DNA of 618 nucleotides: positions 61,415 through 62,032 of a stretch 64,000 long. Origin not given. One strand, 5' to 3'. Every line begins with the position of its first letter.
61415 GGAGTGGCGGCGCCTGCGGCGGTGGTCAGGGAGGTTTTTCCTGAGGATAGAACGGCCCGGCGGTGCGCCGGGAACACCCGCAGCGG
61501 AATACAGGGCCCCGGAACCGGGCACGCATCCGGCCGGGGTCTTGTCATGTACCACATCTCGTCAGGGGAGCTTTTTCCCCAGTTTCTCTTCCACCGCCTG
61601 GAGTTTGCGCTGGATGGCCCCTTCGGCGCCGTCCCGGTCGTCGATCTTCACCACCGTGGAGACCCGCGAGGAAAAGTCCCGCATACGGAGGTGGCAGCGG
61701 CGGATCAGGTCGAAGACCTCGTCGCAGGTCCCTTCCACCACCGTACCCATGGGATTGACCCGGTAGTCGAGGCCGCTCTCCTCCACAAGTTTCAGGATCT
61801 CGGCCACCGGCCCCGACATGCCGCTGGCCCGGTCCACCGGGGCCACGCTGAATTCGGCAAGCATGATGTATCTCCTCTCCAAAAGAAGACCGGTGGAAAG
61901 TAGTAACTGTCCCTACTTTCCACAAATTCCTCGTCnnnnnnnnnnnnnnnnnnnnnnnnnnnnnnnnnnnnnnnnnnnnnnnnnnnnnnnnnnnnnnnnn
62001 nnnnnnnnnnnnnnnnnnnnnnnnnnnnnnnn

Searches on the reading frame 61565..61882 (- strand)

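Call 56: search_protein_families(library=pfam, proteins=[window:61565-61882:-], max_evalue=0.00001)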
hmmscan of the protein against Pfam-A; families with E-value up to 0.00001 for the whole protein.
window:61565-61882:- (106 aa): 1 family
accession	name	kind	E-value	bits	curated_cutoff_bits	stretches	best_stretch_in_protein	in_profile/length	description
PF01910.22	Thiamine_BP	-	1.2e-25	89.7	24.9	1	9-98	1-92/92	Thiamine-binding protein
